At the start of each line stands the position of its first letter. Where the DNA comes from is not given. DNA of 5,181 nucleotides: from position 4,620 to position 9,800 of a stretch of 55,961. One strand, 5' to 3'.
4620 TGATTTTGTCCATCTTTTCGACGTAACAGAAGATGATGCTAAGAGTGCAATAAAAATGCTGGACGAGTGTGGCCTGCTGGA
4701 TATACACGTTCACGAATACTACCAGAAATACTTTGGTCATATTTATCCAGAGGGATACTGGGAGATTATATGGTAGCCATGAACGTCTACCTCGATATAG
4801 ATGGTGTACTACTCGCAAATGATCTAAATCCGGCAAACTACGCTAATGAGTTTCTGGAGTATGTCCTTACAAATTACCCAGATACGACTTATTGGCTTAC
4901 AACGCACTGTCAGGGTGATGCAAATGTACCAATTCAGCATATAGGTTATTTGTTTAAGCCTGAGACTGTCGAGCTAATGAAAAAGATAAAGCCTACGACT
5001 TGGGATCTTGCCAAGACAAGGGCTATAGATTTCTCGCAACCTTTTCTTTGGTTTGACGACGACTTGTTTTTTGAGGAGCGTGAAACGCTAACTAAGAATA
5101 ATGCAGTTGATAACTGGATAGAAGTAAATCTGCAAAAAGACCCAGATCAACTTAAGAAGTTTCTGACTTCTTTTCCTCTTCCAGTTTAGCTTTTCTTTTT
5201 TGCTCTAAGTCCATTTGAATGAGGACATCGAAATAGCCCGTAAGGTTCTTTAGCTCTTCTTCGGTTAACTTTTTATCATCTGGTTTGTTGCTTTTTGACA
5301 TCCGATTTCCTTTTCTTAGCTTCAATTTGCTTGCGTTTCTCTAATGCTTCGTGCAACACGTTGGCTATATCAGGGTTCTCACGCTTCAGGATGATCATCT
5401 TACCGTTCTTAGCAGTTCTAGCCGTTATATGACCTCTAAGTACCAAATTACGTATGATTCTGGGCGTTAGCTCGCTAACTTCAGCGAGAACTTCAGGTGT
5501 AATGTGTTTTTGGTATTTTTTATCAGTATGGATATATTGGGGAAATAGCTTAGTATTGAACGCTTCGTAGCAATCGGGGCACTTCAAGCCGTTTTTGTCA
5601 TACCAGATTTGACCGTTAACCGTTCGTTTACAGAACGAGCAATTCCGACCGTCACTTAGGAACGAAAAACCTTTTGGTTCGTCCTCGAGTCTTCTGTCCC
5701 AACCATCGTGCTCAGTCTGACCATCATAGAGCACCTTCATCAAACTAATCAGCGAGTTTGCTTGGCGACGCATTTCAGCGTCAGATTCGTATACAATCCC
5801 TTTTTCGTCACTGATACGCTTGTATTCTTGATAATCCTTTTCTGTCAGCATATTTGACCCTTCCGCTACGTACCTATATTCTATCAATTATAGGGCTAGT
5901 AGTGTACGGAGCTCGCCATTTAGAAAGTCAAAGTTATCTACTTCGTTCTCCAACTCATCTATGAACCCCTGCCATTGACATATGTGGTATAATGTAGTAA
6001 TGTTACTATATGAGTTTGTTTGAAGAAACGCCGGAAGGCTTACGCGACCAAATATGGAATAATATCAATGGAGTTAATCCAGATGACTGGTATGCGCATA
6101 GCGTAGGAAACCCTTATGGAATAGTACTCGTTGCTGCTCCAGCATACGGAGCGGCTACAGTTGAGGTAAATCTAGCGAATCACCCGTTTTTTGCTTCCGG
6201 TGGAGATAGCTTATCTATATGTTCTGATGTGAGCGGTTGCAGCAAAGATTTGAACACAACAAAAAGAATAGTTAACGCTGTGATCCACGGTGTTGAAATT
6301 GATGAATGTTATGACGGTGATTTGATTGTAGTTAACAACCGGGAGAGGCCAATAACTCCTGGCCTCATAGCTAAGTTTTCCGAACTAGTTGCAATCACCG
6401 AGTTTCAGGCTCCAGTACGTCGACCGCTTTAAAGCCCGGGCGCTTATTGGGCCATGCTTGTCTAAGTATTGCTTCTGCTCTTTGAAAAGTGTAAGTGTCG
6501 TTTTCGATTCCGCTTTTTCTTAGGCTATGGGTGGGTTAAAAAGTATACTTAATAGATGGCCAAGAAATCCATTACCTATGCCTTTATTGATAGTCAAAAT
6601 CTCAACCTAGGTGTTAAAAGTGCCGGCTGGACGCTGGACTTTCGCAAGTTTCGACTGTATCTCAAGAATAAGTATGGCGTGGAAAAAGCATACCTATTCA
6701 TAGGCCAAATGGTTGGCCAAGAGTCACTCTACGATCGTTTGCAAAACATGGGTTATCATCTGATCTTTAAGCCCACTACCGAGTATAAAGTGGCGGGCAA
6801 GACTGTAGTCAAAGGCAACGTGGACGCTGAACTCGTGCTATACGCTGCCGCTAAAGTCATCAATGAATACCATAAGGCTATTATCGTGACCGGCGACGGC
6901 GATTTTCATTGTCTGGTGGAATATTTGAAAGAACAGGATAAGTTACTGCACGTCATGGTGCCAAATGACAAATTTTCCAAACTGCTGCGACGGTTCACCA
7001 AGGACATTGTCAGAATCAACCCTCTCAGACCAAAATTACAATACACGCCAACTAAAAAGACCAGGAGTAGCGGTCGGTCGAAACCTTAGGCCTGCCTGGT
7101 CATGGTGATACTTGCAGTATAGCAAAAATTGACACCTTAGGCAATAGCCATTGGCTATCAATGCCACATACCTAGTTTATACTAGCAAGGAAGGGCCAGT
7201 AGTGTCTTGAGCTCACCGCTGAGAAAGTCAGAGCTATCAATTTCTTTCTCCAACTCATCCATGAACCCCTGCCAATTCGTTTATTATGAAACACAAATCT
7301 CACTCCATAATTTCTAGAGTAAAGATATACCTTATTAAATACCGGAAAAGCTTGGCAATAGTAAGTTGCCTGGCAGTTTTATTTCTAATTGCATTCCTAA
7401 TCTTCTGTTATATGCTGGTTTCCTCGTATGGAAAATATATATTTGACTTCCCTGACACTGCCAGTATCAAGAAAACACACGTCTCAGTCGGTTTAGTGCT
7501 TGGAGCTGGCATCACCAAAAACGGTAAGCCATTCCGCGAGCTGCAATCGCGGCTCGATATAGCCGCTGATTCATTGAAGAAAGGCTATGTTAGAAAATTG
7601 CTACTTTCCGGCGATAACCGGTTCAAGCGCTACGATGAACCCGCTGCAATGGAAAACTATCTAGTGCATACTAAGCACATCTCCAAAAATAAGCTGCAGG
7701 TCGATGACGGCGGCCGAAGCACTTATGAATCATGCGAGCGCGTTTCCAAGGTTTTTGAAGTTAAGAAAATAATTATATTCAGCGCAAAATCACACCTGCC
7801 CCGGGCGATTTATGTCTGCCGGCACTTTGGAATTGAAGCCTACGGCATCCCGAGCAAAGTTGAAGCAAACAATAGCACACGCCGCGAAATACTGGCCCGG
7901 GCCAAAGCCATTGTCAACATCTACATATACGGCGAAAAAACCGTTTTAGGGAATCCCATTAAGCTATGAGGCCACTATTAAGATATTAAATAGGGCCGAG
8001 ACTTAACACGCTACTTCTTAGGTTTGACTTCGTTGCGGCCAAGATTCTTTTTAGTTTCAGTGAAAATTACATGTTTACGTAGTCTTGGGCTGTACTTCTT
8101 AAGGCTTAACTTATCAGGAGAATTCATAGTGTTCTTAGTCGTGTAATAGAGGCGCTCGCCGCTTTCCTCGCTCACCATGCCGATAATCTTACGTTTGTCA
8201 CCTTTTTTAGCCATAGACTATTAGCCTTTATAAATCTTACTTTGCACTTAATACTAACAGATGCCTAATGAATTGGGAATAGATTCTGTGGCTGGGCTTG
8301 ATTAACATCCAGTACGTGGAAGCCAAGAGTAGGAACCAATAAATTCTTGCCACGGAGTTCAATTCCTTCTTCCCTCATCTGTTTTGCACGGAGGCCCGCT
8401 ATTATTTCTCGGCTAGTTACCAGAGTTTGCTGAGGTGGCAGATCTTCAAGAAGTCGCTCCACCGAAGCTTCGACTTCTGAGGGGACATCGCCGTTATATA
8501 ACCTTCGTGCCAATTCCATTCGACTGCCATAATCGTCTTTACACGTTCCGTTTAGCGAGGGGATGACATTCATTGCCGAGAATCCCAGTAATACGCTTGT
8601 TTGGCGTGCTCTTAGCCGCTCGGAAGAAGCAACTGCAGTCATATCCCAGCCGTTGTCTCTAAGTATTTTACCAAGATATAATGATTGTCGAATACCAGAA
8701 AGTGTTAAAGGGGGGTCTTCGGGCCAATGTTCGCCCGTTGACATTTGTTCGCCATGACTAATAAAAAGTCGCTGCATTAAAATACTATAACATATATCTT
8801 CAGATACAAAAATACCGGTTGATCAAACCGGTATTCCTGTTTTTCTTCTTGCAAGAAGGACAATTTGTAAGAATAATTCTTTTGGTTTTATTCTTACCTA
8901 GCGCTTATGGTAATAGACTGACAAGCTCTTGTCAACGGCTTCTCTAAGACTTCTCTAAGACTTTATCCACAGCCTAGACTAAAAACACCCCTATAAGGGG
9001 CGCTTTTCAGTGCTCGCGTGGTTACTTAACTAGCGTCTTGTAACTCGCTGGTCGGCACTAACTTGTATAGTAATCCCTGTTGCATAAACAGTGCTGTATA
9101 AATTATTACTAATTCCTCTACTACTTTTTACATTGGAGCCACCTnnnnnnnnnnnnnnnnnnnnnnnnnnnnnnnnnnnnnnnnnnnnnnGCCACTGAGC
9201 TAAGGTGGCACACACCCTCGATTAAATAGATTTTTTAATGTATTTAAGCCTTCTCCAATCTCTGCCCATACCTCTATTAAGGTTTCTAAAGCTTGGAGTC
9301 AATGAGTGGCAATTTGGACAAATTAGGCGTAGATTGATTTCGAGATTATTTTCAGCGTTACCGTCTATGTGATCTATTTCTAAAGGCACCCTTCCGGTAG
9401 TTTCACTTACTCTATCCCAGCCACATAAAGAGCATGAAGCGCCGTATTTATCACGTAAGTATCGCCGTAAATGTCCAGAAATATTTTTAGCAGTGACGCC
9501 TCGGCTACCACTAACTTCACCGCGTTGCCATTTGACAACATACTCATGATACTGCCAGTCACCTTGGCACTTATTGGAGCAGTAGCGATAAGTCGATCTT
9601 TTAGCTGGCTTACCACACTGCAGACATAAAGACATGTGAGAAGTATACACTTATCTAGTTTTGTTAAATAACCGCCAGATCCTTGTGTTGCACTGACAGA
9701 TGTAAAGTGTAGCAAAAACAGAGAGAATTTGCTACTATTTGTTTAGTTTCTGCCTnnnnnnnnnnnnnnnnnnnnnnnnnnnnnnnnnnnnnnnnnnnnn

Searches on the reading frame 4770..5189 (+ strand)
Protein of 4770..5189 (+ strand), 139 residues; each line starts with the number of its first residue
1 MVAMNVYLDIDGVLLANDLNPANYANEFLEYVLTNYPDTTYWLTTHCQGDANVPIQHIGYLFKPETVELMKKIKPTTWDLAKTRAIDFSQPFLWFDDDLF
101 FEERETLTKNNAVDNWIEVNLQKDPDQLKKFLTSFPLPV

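Call 6: search_protein_families(library=pfam, proteins=[window:4770-5189:+], max_evalue=0.1)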
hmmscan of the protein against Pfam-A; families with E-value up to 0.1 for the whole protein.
window:4770-5189:+ (139 aa): 0 families

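Call 7: search_protein_families(library=padloc, proteins=[window:4770-5189:+], max_evalue=0.1)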
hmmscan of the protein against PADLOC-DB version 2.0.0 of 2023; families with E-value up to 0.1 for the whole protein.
window:4770-5189:+ (139 aa): 1 family
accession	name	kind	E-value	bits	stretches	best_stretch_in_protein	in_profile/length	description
PDLC03325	MTase_II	-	0.0062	13.3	1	72-119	132-181/426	Type II methyltransferase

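Call 8: search_protein_families(library=ncbifam, proteins=[window:4770-5189:+], max_evalue=0.1)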
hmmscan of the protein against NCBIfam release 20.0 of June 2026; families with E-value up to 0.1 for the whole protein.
window:4770-5189:+ (139 aa): 0 families

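Call 23: find_homologous_proteins(query=window:4770-5189:+, max_evalue=0.001)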
Query window:4770-5189:+ (139 aa): 1714 proteins with E <= 0.001 among 1717 candidates; the best 120 are listed.
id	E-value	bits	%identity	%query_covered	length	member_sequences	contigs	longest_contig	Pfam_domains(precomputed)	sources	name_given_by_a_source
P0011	3.1e-90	318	100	100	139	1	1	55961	-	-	-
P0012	1.7e-74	267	82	98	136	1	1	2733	-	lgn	-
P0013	5.7e-74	265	82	99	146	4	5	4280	-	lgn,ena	-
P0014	7.5e-74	265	82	98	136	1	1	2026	-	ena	-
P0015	6.8e-73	261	82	98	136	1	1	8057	-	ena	-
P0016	3.6e-72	259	82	98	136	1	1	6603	-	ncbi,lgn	-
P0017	2.8e-71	256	78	97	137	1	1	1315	-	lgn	-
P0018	3.0e-71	256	80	99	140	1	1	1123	-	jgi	-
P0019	5.1e-71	255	79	98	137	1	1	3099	-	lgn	-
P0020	6.2e-71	255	80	97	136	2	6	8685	-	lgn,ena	-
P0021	6.5e-71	255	76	98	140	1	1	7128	-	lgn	-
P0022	9.2e-71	255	79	97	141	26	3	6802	-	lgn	-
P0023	1.0e-70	254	79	97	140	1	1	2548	-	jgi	jgi:hypothetical protein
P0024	1.0e-70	254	77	98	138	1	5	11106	-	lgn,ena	-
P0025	1.2e-70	254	79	98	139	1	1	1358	-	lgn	-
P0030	2.4e-70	253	75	99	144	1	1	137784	-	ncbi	-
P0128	1.1e-66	241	76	98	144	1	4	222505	-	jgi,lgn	jgi:hypothetical protein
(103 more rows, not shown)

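Call 24: find_encoding_contigs(protein=P0128, flank=10000, max_places=3)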
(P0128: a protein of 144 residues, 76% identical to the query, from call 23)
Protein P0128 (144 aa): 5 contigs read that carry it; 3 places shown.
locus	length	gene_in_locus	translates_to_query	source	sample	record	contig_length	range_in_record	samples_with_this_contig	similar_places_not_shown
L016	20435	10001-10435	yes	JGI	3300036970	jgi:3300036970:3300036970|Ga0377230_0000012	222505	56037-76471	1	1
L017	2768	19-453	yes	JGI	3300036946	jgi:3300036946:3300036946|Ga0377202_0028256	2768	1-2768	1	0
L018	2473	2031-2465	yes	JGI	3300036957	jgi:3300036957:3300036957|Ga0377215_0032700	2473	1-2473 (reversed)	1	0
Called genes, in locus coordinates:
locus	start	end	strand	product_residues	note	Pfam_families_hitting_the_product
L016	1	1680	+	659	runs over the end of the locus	-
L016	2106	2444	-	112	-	PF22296:bAvd (weak)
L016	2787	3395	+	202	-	PF00078:RVT_1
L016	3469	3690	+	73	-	-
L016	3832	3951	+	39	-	-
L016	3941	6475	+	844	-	PF00012:HSP70, PF06723:MreB_Mbl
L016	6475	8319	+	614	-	-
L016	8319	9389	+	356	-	PF13173:AAA_14 (faint), PF13191:AAA_16 (faint), PF00004:AAA, PF07728:AAA_5 (weak), PF13401:AAA_22 (faint), PF17862:AAA_lid_3 (weak)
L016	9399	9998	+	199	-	PF01580:FtsK_SpoIIIE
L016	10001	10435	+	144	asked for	-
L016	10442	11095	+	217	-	PF01478:Peptidase_A24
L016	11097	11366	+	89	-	-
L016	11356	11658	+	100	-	-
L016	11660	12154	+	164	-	-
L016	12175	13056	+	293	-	-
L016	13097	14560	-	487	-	-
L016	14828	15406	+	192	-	PF06821:Ser_hydrolase, PF00561:Abhydrolase_1 (weak)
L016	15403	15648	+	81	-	-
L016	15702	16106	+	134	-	-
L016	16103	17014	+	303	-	PF00389:2-Hacid_dh, PF02826:2-Hacid_dh_C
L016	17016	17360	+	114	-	PF07366:SnoaL (weak), PF12680:SnoaL_2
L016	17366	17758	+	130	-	-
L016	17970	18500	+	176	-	-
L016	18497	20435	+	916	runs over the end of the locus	-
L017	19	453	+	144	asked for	-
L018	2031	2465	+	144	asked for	-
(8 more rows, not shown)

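Call 25: find_encoding_contigs(protein=P0030, flank=10000, max_places=3)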
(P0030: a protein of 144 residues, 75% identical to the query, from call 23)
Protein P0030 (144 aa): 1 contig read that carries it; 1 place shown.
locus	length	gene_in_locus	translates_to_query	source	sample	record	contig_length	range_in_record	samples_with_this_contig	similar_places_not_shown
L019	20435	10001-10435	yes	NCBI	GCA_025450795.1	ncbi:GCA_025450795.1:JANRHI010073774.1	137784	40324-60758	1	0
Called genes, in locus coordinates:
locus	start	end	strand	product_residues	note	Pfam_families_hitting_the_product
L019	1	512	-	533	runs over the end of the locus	-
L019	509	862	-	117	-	-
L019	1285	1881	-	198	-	PF14417:MEDS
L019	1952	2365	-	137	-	-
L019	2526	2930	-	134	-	-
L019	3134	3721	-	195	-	PF00485:PRK (weak)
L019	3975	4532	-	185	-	-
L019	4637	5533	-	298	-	-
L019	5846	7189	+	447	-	-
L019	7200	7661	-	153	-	-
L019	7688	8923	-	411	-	PF00817:IMS, PF11799:IMS_C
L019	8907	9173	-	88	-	-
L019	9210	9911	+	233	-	PF02586:SRAP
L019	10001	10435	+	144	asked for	-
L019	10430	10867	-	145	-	-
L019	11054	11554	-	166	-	-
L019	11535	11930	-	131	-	-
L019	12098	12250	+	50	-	PF01381:HTH_3, PF13443:HTH_26 (weak), PF13560:HTH_31 (weak)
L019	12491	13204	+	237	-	-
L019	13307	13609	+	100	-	-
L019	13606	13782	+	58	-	-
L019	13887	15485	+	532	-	PF00239:Resolvase, PF07508:Recombinase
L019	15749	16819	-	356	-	PF13624:SurA_N_3, PF09312:SurA_N (weak), PF13145:Rotamase_2, PF13616:Rotamase_3, PF00639:Rotamase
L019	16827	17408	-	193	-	-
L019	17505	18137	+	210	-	-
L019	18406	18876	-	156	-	PF00334:NDK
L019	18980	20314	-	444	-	PF01566:Nramp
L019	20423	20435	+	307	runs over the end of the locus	PF02899:Phage_int_SAM_1, PF13102:Phage_int_SAM_5, PF00589:Phage_integrase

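Call 46: search_protein_families(library=phrogs, proteins=[window:4770-5189:+], max_evalue=0.01)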
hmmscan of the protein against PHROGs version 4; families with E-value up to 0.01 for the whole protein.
window:4770-5189:+ (139 aa): 0 families

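Call 55: predict_structure(alignment_id=A2)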
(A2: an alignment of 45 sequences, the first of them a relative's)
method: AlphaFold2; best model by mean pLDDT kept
length: 139 residues; sequences in the alignment: 45
mean_pLDDT: 88.5   pTM: 0.84
mean pLDDT of the five models: 88.5, 88.3, 87.5, 87.1, 86.8
residues with pLDDT >= 90: 84; 70-90: 48; 50-70: 7; < 50: 0
segments of 3 or more residues with pLDDT < 50: none
pLDDT, mean of each block of 10 residues (from residue 1): 83 81 92 90 82 87 92 89 92 93 97 95 92 74
secondary structure, 60 per line:
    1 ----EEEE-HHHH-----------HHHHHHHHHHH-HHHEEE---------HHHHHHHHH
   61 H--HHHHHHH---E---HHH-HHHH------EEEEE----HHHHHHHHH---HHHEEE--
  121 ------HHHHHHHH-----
elements in order: E5-8 H10-13 H25-35 E40-42 H52-61 H64-70 H82-85 E92-96 H101-109 E116-118 H127-134

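Call 60: fold_search(model_id=the predicted structure, library=pdb)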
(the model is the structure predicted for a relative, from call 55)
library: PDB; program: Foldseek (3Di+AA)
matches with E <= 10: 417; with E <= 0.001: 0
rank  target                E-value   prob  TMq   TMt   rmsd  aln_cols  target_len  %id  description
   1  2yy6_A                9.8e-02  0.12  0.18  0.13  14.3       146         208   20  Crystal Structure of the phosphoglycolate phosphatase from Aquifex aeolicus VF5 (released 2007-10-30)
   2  3l0b_A                2.0e-01  0.80  0.55  0.44   5.3       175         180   12  Crystal structure of SCP1 phosphatase D206A mutant phosphoryl-intermediate (released 2010-03-23)
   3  2p27                  2.4e-01  0.20  0.30  0.16  15.2       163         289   11  Crystal Structure of Human Pyridoxal Phosphate Phosphatase with Mg2+ at 1.9 A resolution (released 2007-03-13)
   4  5aou                  3.3e-01  0.11  0.22  0.16  11.9       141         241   11  Structure of the engineered retro-aldolase RA95.5-8F apo (released 2016-08-17)
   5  6tzz_B                3.5e-01  0.60  0.53  0.32   5.9       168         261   14  Crystal Structure of Tetrahymena Thermophila Lipin Phosphatidic Acid Phosphatase with Magnesium (released 2020-03-18)
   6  4ygy_A                3.7e-01  0.57  0.48  0.39   4.8       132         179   13  Crystal Structure of Human Scp1 bound to trans-proline peptidomimetic CTD phospho-Ser5 peptide (released 2015-09-16)
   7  1vjr                  3.7e-01  0.14  0.32  0.19  12.1       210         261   15  Crystal structure of 4-nitrophenylphosphatase (TM1742) from Thermotoga maritima at 2.40 A resolution (released 2004-03-30)
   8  6tfa_C                4.4e-01  0.12  0.24  0.17  10.5       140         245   15  Structure of the engineered retro-aldolase RA95.5-8F F112L (released 2020-06-03)
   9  2cfs                  4.7e-01  0.47  0.34  0.18   4.7        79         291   18  crystal structure of human pyridoxal 5'-phosphate phosphatase (released 2007-02-27)
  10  1h93                  4.7e-01  0.33  0.40  0.15   5.9       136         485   10  ACTIVE MUTANT (S215->C) OF GLUCOSE 6-PHOSPHATE DEHYDROGENASE FROM LEUCONOSTOC MESENTEROIDES (released 2001-05-03)
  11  2nyv                  4.7e-01  0.11  0.26  0.19  13.7       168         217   17  X-ray crystal structure of a phosphoglycolate phosphatase from Aquifex aeolicus (released 2006-12-05)
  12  4bkm_A                5.0e-01  0.16  0.32  0.16  13.7       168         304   10  Crystal structure of the murine AUM (phosphoglycolate phosphatase) capping domain as a fusion protein with the catalyt (released 2013-12-25)
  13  1zjj_B                5.0e-01  0.13  0.29  0.16  13.5       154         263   15  Crystal structure of hypothetical protein PH1952 from Pyrococcus horikoshii OT3 (released 2006-04-29)
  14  5an7                  5.0e-01  0.10  0.23  0.16  11.4       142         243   14  Structure of the engineered retro-aldolase RA95.5-8F with a bound 1,3-diketone inhibitor (released 2016-08-17)
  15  2dpg                  5.3e-01  0.35  0.43  0.16   6.1       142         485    8  COMPLEX OF INACTIVE MUTANT (H240->N) OF GLUCOSE 6-PHOSPHATE DEHYDROGENASE FROM LEUCONOSTOC MESENTEROIDES WITH NADP+ (released 1998-07-15)
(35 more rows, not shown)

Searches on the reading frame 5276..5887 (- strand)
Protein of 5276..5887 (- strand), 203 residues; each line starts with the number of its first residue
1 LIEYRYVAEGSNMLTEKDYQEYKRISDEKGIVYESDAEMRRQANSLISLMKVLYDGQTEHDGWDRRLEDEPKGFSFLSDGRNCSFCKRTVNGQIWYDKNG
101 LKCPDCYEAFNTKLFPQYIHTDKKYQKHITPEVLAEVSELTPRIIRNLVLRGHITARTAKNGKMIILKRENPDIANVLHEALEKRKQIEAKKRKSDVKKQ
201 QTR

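Call 22: search_protein_families(library=pfam, proteins=[window:5276-5887:-], max_evalue=0.05)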
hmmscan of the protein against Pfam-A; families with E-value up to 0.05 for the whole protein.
window:5276-5887:- (203 aa): 1 family
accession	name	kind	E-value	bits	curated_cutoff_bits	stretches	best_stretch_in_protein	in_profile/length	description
PF24458.1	DUF7573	-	0.0089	16.4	30.2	1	77-107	8-37/39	Domain of unknown function (DUF7573)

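Call 46: search_protein_families(library=phrogs, proteins=[window:5276-5887:-], max_evalue=0.01)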
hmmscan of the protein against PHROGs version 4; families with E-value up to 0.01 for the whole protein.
window:5276-5887:- (203 aa): 1 family
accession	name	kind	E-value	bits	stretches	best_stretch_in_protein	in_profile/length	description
phrog_31575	-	unknown function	0.0059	17.8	0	91-132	58-96/111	-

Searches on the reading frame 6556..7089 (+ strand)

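Call 22: search_protein_families(library=pfam, proteins=[window:6556-7089:+], max_evalue=0.05)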
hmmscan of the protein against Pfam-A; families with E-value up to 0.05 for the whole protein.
window:6556-7089:+ (177 aa): 2 families
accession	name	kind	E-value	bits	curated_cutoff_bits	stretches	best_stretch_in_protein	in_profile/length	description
PF01936.24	NYN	-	2.4e-15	57.8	24.2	1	10-149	5-139/145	NYN domain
PF18480.7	DUF5615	-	0.035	14.4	23.8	0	106-154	47-95/110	Domain of unknown function (DUF5615)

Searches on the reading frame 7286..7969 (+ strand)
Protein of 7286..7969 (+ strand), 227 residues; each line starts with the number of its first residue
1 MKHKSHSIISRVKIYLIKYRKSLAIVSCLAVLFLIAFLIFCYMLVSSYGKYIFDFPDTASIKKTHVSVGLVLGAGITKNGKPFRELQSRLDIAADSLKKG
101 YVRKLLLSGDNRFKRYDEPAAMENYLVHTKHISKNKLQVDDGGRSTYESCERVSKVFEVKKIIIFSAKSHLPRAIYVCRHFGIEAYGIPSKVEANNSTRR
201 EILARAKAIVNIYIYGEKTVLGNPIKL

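Call 22: search_protein_families(library=pfam, proteins=[window:7286-7969:+], max_evalue=0.05)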
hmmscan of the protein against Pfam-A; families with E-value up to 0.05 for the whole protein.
window:7286-7969:+ (227 aa): 1 family
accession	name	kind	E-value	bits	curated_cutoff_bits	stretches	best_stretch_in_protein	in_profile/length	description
PF02698.23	DUF218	-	4.8e-18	65.8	27.6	1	70-193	4-112/133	DUF218 domain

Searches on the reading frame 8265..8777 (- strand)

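Call 22: search_protein_families(library=pfam, proteins=[window:8265-8777:-], max_evalue=0.05)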
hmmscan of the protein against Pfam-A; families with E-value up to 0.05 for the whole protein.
window:8265-8777:- (170 aa): 1 family
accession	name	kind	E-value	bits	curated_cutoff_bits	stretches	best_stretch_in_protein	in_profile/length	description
PF00300.27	His_Phos_1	-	1.8e-05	24.9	21.7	1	5-64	3-63/194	Histidine phosphatase superfamily (branch 1)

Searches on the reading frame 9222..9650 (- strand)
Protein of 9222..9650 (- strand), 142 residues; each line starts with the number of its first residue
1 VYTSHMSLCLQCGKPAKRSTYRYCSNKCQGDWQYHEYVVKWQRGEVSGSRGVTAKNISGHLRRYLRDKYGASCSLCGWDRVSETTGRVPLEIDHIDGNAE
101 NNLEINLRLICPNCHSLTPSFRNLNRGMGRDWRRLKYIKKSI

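Call 22: search_protein_families(library=pfam, proteins=[window:9222-9650:-], max_evalue=0.05)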
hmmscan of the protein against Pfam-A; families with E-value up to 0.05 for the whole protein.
window:9222-9650:- (142 aa): 3 families
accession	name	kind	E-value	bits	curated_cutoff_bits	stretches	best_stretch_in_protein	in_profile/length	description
PF01844.29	HNH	-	0.00013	22.5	21.4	1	73-116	1-42/47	HNH endonuclease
PF13392.12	HNH_3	-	0.00052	20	24.8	1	85-110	12-39/46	HNH endonuclease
PF23551.1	Zn_ribbon_20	-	0.014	15.9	27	1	105-116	19-30/35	Zinc beta-ribbon domain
